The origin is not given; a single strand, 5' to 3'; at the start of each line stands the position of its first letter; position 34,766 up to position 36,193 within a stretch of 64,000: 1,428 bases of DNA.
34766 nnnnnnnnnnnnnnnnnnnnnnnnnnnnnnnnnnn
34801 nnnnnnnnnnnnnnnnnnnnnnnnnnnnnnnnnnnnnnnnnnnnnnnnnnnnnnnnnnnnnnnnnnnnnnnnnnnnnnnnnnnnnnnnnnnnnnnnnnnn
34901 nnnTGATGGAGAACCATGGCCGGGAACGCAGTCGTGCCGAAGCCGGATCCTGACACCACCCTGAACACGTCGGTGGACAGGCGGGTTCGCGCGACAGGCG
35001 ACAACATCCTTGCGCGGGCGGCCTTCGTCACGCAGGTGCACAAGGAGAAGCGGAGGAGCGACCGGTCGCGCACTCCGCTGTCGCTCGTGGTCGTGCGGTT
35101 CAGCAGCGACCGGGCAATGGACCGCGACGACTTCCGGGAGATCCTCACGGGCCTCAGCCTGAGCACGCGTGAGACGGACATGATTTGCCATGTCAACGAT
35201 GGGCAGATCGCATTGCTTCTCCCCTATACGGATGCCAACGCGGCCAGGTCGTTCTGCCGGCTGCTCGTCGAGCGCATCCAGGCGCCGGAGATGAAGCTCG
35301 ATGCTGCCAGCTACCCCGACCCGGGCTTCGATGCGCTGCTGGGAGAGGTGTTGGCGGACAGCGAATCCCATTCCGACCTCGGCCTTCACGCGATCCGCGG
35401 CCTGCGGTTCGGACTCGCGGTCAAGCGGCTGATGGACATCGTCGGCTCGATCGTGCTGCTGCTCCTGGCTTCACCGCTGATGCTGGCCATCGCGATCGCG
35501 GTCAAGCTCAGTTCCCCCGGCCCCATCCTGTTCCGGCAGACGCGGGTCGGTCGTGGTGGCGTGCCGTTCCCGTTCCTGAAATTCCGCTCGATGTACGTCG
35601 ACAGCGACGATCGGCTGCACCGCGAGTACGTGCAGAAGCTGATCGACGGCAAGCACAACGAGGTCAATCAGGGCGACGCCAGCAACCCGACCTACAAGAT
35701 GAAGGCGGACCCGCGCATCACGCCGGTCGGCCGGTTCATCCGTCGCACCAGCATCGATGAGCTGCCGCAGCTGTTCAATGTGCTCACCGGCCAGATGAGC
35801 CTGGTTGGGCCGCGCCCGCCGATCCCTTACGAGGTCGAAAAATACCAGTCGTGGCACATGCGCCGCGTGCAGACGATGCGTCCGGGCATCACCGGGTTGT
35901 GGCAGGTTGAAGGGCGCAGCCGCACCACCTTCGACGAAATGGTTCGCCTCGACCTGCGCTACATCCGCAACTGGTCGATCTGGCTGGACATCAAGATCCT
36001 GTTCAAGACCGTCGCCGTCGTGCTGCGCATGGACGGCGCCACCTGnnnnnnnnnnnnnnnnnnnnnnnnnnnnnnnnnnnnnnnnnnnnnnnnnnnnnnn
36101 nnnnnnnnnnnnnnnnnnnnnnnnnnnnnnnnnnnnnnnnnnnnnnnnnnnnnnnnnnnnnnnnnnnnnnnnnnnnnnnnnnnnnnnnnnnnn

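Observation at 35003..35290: Degenerate GGDEF domain with intact RxxD I-site fused to the initiating phosphoglycosyl transferase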

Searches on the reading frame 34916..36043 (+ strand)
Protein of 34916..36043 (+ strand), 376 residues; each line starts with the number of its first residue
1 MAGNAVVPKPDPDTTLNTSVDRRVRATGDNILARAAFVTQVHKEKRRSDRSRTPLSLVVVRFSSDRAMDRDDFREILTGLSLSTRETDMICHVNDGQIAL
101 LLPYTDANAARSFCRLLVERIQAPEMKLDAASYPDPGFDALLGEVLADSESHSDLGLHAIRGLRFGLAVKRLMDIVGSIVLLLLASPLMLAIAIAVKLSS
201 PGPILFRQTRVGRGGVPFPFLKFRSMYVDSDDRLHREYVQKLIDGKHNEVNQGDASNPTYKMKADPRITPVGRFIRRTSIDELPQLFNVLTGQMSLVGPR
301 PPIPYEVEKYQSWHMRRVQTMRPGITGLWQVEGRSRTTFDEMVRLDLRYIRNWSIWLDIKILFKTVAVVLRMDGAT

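Call 3: search_protein_families(library=pfam, proteins=[window:34916-36043:+], max_evalue=10)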
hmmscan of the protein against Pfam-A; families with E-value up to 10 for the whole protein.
window:34916-36043:+ (376 aa): 2 families
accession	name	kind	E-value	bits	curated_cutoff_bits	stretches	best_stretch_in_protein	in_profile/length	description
PF02397.22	Bac_transf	-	6.7e-71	238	27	1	170-370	1-178/179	Bacterial sugar transferase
PF17853.6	GGDEF_2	-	0.00092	19.9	24.5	1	54-123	22-86/116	GGDEF-like domain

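Call 4: search_protein_families(library=ncbifam, proteins=[window:34916-36043:+], max_evalue=10)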
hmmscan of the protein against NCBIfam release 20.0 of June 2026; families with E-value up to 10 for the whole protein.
window:34916-36043:+ (376 aa): 10 families
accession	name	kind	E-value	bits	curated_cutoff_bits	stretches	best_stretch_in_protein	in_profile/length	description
TIGR03025.1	EPS_sugtrans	subfamily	1.6e-94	317.7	295.55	1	166-375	254-444/445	exopolysaccharide biosynthesis polyprenyl glycosylphosphotransferase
TIGR03022.1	WbaP_sugtrans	subfamily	2.5e-82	277.6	403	1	167-375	256-455/456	undecaprenyl-phosphate galactose phosphotransferase WbaP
TIGR03023.1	WcaJ_sugtrans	equivalog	1.6e-78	265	410.75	2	254-375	324-452/453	undecaprenyl-phosphate glucose phosphotransferase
NF041877.1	EPS_EpsZ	equivalog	6.6e-72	242.6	800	1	166-375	262-458/459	exopolysaccharide biosynthesis polyisoprenyl-phosphate hexose-1-phosphate transferase EpsZ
NF052601.1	undeca_RfbP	equivalog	4.1e-64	216.2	330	1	166-370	41-236/244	undecaprenyl-phosphate galactose phosphotransferase family protein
NF011751.0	PRK15204.1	equivalog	7.9e-57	192.9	907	1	168-375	278-475/476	undecaprenyl-phosphate galactose phosphotransferase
TIGR03013.1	EpsB_2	subfamily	2.3e-54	185.2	393.35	2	255-375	317-442/443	TIGR03013 family XrtA/PEP-CTERM system glycosyltransferase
NF007518.0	PRK10124.1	equivalog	2e-50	171.9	684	1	169-366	273-454/464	undecaprenyl-phosphate glucose phosphotransferase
NF050817.1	PolSacchBiosHfsE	equivalog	5.6e-41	140.7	750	1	168-370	270-460/467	polysaccharide biosynthesis protein HfsE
NF045514.1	glycotran_HepC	equivalog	2.2e-25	89.2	140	1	168-301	115-211/220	heterocyst development glycosyltransferase HepC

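Call 8: find_homologous_proteins(query=window:34916-36043:+, max_evalue=1e-20)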
Query window:34916-36043:+ (376 aa): 7999 proteins with E <= 1e-20 among 8000 candidates; the best 120 are listed.
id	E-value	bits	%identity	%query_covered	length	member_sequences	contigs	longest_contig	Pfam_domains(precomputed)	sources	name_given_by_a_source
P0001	3.0e-248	841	100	100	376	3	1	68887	PF02397.23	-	-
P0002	2.4e-151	522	66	94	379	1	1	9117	PF02397.23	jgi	jgi:lipopolysaccharide/colanic/teichoic acid biosynthesis glycosyltransferase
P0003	6.6e-150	517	65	94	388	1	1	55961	PF02397.23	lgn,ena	-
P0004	5.4e-149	514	66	92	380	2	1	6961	PF02397.23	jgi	jgi:lipopolysaccharide/colanic/teichoic acid biosynthesis glycosyltransferase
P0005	7.1e-148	510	64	93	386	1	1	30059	PF02397.23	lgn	-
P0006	2.7e-147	509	64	93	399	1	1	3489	PF02397.23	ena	-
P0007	5.6e-147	508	65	92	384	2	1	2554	PF02397.23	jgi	jgi:exopolysaccharide biosynthesis polyprenyl glycosylphosphotransferase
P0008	1.3e-145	503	63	93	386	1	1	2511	PF02397.23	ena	-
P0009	1.0e-144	500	62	97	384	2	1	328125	PF02397.23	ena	-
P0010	5.3e-144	498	65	92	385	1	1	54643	PF02397.23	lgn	-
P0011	6.0e-144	498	62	93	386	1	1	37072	PF02397.23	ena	-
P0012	2.1e-143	496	63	93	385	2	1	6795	PF02397.23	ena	-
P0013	2.9e-143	495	64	91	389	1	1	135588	PF02397.23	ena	-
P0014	3.5e-143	495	63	94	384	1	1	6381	PF02397.23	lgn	-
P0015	7.0e-143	494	63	93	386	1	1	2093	PF02397.23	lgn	-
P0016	7.1e-143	494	62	93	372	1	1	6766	PF02397.23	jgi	jgi:exopolysaccharide biosynthesis polyprenyl glycosylphosphotransferase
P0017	1.6e-142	493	63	92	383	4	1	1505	PF02397.23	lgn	-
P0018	1.7e-142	493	62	93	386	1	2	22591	PF02397.23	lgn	-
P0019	9.6e-142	490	62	93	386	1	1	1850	PF02397.23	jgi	-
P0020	1.3e-141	490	64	93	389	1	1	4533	PF02397.23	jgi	-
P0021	1.6e-141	490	61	98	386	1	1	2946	PF02397.23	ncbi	-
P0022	1.8e-141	489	60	95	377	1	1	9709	PF02397.23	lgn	-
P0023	2.6e-141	489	63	93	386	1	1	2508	PF02397.23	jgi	-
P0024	6.1e-141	488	61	95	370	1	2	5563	PF02397.23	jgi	jgi:lipopolysaccharide/colanic/teichoic acid biosynthesis glycosyltransferase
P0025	6.2e-141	488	60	98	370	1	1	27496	PF02397.23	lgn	-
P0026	6.6e-141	488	62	93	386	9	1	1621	PF02397.23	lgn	-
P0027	1.3e-140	487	62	93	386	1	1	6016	PF02397.23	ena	-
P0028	1.7e-140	486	61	92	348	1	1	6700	PF02397.23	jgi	jgi:exopolysaccharide biosynthesis polyprenyl glycosylphosphotransferase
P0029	1.9e-140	486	62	93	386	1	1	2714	PF02397.23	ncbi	-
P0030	2.5e-140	486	60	98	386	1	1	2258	PF02397.23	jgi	-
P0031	3.9e-140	485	63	93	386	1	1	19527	PF02397.23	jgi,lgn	-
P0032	4.0e-140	485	62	93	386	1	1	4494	PF02397.23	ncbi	-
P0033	6.6e-140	484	61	93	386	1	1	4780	PF02397.23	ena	-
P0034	8.8e-140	484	61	93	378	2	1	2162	PF02397.23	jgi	-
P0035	4.0e-139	482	62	93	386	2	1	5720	PF02397.23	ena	-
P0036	6.9e-139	481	60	93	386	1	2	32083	PF02397.23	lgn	-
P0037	2.0e-138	479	60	93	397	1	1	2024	PF02397.23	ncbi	ncbi:MAG: exopolysaccharide biosynthesis polyprenyl glycosylphosphotransferase [Woeseiaceae bacteriu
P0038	2.4e-138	479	62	93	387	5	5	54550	PF02397.23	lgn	-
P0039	2.7e-138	479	62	93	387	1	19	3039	PF02397.23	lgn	-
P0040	3.2e-138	479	60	93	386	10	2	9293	PF02397.23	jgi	jgi:exopolysaccharide biosynthesis polyprenyl glycosylphosphotransferase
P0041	4.3e-138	478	60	93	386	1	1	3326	PF02397.23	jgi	-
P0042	1.1e-137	477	58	99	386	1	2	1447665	PF02397.23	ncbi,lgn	-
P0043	2.0e-137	476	62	92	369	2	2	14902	PF02397.23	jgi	jgi:exopolysaccharide biosynthesis polyprenyl glycosylphosphotransferase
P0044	1.6e-136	473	58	97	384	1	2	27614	PF02397.23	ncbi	-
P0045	7.0e-136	471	60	93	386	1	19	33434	PF02397.23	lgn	-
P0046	2.0e-134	466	61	92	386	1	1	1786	PF02397.23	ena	-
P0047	3.8e-133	462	58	93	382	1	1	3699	PF02397.23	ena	-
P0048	9.9e-132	457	59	92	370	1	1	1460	PF02397.23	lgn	-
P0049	8.2e-131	454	59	92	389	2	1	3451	PF02397.23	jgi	jgi:lipopolysaccharide/colanic/teichoic acid biosynthesis glycosyltransferase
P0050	1.5e-130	453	59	92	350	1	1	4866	PF02397.23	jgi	jgi:exopolysaccharide biosynthesis polyprenyl glycosylphosphotransferase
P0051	2.0e-130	453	57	95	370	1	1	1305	PF02397.23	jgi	jgi:lipopolysaccharide/colanic/teichoic acid biosynthesis glycosyltransferase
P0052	1.7e-129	450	58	92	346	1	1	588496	PF02397.23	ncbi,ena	-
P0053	2.7e-128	446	58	92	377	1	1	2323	PF02397.23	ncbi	-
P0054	3.7e-128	446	61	84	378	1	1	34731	PF02397.23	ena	-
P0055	1.1e-127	444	58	93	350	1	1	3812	PF02397.23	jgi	jgi:lipopolysaccharide/colanic/teichoic acid biosynthesis glycosyltransferase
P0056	2.3e-127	443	58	92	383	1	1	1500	PF02397.23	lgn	-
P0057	1.4e-126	440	52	91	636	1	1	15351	PF02397.23,PF00990.27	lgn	-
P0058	1.9e-125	437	50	91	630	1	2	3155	PF02397.23,PF00990.27,PF17853.7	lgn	-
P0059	2.4e-125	436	53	91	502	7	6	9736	PF02397.23,PF00990.27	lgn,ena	-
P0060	1.8e-124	433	62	84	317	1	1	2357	PF02397.23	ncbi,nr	ncbi:MAG: exopolysaccharide biosynthesis polyprenyl glycosylphosphotransferase [Rhodothermales bacte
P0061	1.3e-122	427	59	85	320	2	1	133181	PF02397.23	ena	-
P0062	1.7e-122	427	53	91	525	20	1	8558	PF02397.23,PF00990.27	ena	-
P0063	8.1e-121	421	54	98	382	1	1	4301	PF02397.23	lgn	-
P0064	4.6e-120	419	57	92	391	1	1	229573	PF02397.23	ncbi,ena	-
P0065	5.9e-120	419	56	92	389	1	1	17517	PF02397.23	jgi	jgi:exopolysaccharide biosynthesis polyprenyl glycosylphosphotransferase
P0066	7.6e-120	418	59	84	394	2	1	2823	PF02397.23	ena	-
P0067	1.6e-119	417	56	92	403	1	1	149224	PF02397.23,PF00990.27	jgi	jgi:lipopolysaccharide/colanic/teichoic acid biosynthesis glycosyltransferase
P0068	2.3e-119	417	49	100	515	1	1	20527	PF02397.23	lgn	-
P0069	4.0e-119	416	56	92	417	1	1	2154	PF02397.23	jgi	jgi:exopolysaccharide biosynthesis polyprenyl glycosylphosphotransferase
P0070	4.6e-119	416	50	98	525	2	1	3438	PF02397.23,PF00990.27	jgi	jgi:exopolysaccharide biosynthesis polyprenyl glycosylphosphotransferase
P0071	1.1e-118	414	54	98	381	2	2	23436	PF02397.23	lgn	-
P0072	1.6e-118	414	55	92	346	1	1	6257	PF02397.23,PF00990.27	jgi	jgi:lipopolysaccharide/colanic/teichoic acid biosynthesis glycosyltransferase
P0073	1.6e-118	414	55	92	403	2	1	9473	PF02397.23,PF00990.27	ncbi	-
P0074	1.8e-118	414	57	92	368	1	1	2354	PF02397.23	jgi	jgi:lipopolysaccharide/colanic/teichoic acid biosynthesis glycosyltransferase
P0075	2.4e-118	413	52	98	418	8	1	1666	PF02397.23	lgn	-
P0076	2.7e-118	413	55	92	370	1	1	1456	PF02397.23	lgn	-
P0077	3.9e-118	413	49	91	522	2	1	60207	PF02397.23,PF00990.27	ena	-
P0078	5.2e-118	412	55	94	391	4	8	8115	PF02397.23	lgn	-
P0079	9.3e-118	411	49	98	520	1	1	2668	PF02397.23,PF00990.27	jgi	jgi:exopolysaccharide biosynthesis polyprenyl glycosylphosphotransferase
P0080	1.2e-117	411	56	92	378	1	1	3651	PF02397.23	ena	-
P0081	1.3e-117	411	55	92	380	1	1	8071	PF02397.23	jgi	jgi:lipopolysaccharide/colanic/teichoic acid biosynthesis glycosyltransferase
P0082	4.7e-117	409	56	92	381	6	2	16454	PF02397.23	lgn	-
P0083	6.0e-117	409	56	91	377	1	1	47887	PF02397.23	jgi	jgi:exopolysaccharide biosynthesis polyprenyl glycosylphosphotransferase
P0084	1.1e-116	408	56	89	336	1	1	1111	PF02397.23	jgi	jgi:exopolysaccharide biosynthesis polyprenyl glycosylphosphotransferase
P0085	1.1e-116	408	54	90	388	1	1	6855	PF02397.23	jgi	-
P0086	1.9e-116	407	55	98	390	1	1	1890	PF02397.23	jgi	jgi:lipopolysaccharide/colanic/teichoic acid biosynthesis glycosyltransferase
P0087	3.1e-116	406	56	97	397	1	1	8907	PF02397.23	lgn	-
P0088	3.8e-116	406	53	91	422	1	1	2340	PF02397.23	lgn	-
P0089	8.4e-116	405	56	92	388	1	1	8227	PF02397.23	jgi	jgi:exopolysaccharide biosynthesis polyprenyl glycosylphosphotransferase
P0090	2.4e-115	403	54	92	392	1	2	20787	PF02397.23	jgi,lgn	jgi:exopolysaccharide biosynthesis polyprenyl glycosylphosphotransferase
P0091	4.6e-115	403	55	90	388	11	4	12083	PF02397.23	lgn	-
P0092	1.3e-114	401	52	86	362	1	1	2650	PF02397.23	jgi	jgi:exopolysaccharide biosynthesis polyprenyl glycosylphosphotransferase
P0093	2.2e-114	400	54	93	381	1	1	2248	PF02397.23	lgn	-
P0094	2.2e-114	400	55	92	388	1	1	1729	PF02397.23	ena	-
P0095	2.9e-114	400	54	92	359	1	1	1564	PF02397.23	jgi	jgi:exopolysaccharide biosynthesis polyprenyl glycosylphosphotransferase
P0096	3.0e-114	400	55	92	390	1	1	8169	PF02397.23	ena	-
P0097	3.1e-114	400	54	92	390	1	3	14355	PF02397.23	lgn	-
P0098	3.7e-114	400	55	92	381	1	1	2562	PF02397.23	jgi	jgi:exopolysaccharide biosynthesis polyprenyl glycosylphosphotransferase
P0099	6.2e-114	399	55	92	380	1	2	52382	PF02397.23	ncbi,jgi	jgi:exopolysaccharide biosynthesis polyprenyl glycosylphosphotransferase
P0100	6.6e-114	399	53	93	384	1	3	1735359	PF02397.23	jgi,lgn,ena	-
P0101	8.2e-114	398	52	97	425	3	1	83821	PF02397.23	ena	-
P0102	1.0e-113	398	56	92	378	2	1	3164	PF02397.23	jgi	-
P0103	1.4e-113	398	52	95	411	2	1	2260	PF02397.23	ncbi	-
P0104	1.5e-113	398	53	93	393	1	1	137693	PF02397.23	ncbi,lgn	-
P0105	1.8e-113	397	54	92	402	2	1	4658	PF02397.23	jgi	jgi:lipopolysaccharide/colanic/teichoic acid biosynthesis glycosyltransferase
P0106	2.3e-113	397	54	94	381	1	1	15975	PF02397.23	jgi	jgi:lipopolysaccharide/colanic/teichoic acid biosynthesis glycosyltransferase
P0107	2.3e-113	397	53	92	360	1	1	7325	PF02397.23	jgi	jgi:lipopolysaccharide/colanic/teichoic acid biosynthesis glycosyltransferase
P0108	2.4e-113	397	52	95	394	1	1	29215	PF02397.23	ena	-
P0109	2.5e-113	397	56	92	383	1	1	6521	PF02397.23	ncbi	-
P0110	2.7e-113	397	55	92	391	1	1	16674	PF02397.23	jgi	-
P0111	3.2e-113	396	53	94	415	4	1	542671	PF02397.23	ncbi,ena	-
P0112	3.8e-113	396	55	92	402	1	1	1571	PF02397.23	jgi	-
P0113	4.1e-113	396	53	92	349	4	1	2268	PF02397.23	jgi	jgi:lipopolysaccharide/colanic/teichoic acid biosynthesis glycosyltransferase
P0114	5.3e-113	396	54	91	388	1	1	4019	PF02397.23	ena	-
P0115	5.4e-113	396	54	92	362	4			PF02397.23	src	-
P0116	6.0e-113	396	54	92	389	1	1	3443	PF02397.23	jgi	jgi:exopolysaccharide biosynthesis polyprenyl glycosylphosphotransferase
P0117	6.1e-113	396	52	92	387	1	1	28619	PF02397.23,PF17853.7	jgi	jgi:exopolysaccharide biosynthesis polyprenyl glycosylphosphotransferase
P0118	6.8e-113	395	56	92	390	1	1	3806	PF02397.23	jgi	jgi:lipopolysaccharide/colanic/teichoic acid biosynthesis glycosyltransferase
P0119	9.6e-113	395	52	92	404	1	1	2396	PF02397.23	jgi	jgi:lipopolysaccharide/colanic/teichoic acid biosynthesis glycosyltransferase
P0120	1.2e-112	395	53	94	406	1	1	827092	PF02397.23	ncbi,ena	-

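Call 48: predict_structure(alignment_id=A4)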
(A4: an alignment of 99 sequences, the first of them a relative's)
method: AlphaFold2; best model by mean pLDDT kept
length: 376 residues; sequences in the alignment: 99
mean_pLDDT: 86.9   pTM: 0.73
mean pLDDT of the five models: 86.9, 86.6, 86.0, 85.7, 84.8
residues with pLDDT >= 90: 239; 70-90: 89; 50-70: 25; < 50: 23
segments of 3 or more residues with pLDDT < 50: 1-5, 14-27
pLDDT, mean of each block of 10 residues (from residue 1): 51 48 48 90 94 96 79 88 90 91 97 93 87 93 82 52 86 98 98 96 94 94 86 88 92 89 86 93 98 97 93 88 95 90 94 95 94 77
secondary structure, 60 per line:
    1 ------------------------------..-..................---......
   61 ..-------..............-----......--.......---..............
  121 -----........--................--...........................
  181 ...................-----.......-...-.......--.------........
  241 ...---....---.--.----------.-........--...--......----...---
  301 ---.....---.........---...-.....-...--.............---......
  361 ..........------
elements in order: H34-51 E55-62 H70-83 E89-94 E97-103 H107-120 E126-133 H136-151 H154-199 E205-211 E217-223 H233-243 H247-250 H270-277 H285-290 E295-297 H304-308 H312-320 E324-326 H328-332 H339-351 H355-370

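Call 49: find_encoding_contigs(protein=P0001, flank=10000, max_places=3)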
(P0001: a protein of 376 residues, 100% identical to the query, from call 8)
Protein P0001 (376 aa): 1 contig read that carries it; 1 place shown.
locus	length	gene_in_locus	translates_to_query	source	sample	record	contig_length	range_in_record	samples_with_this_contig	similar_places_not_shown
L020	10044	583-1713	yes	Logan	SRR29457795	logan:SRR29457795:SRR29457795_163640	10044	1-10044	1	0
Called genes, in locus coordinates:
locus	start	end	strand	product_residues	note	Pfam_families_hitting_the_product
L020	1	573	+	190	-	?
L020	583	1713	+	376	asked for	PF02397:Bac_transf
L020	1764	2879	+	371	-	PF01408:GFO_IDH_MocA, PF02894:GFO_IDH_MocA_C, PF22725:GFO_IDH_MocA_C3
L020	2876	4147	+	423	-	PF04230:PS_pyruv_trans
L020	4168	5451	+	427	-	PF13237:Fer4_10 (weak), PF14697:Fer4_21, PF12838:Fer4_7, PF13187:Fer4_9 (weak), PF13484:Fer4_16 (faint), PF04422:FrhB_FdhB_N, PF04432:FrhB_FdhB_C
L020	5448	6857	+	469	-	-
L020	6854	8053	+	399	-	PF13439:Glyco_transf_4, PF13579:Glyco_trans_4_4, PF00534:Glycos_transf_1, PF13692:Glyco_trans_1_4, PF13524:Glyco_trans_1_2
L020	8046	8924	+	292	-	PF01522:Polysacc_deac_1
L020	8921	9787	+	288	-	PF00535:Glycos_transf_2, PF13641:Glyco_tranf_2_3 (faint)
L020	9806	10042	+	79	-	?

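Call 50: find_encoding_contigs(protein=P0042, flank=10000, max_places=2)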
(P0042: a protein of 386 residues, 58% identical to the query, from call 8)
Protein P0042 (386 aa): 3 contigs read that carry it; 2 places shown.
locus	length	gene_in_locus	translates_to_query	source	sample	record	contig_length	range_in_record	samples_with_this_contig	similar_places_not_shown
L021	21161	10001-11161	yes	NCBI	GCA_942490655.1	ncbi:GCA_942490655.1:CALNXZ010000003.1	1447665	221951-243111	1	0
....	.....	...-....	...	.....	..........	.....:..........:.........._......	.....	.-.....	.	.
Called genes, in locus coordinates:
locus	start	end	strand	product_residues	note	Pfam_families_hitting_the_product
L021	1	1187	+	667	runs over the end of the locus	PF13727:CoA_binding_3 (weak), PF01073:3Beta_HSD (weak), PF01370:Epimerase, PF02719:Polysacc_synt_2, PF04321:RmlD_sub_bind (weak), PF16363:GDP_Man_Dehyd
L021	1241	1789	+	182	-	PF00908:dTDP_sugar_isom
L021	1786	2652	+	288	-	PF01370:Epimerase, PF04321:RmlD_sub_bind, PF16363:GDP_Man_Dehyd, PF02719:Polysacc_synt_2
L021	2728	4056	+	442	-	PF03721:UDPG_MGDP_dh_N, PF00984:UDPG_MGDP_dh, PF03720:UDPG_MGDP_dh_C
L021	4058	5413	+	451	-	PF02878:PGM_PMM_I, PF02879:PGM_PMM_II, PF02880:PGM_PMM_III, PF00408:PGM_PMM_IV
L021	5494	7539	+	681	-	PF13492:GAF_3 (weak), PF02518:HATPase_c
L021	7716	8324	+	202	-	-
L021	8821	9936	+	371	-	PF00155:Aminotran_1_2 (weak), PF01041:DegT_DnrJ_EryC1, PF00266:Aminotran_5 (faint), PF01212:Beta_elim_lyase (weak), PF01053:Cys_Met_Meta_PP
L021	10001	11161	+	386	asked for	PF02397:Bac_transf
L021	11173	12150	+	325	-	PF01073:3Beta_HSD, PF01370:Epimerase, PF02719:Polysacc_synt_2, PF04321:RmlD_sub_bind (weak), PF05368:NmrA (weak), PF07993:NAD_binding_4 (weak), PF16363:GDP_Man_Dehyd, PF13460:NAD_binding_10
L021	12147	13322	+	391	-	PF01041:DegT_DnrJ_EryC1, PF00155:Aminotran_1_2 (weak), PF00266:Aminotran_5 (faint), PF01212:Beta_elim_lyase (weak)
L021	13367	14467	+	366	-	PF01408:GFO_IDH_MocA, PF02894:GFO_IDH_MocA_C, PF22725:GFO_IDH_MocA_C3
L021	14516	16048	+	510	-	PF01943:Polysacc_synt, PF13440:Polysacc_synt_3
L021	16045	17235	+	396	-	PF13439:Glyco_transf_4, PF00534:Glycos_transf_1 (weak), PF13692:Glyco_trans_1_4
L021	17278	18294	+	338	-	PF00535:Glycos_transf_2, PF10111:Glyco_tranf_2_2, PF13641:Glyco_tranf_2_3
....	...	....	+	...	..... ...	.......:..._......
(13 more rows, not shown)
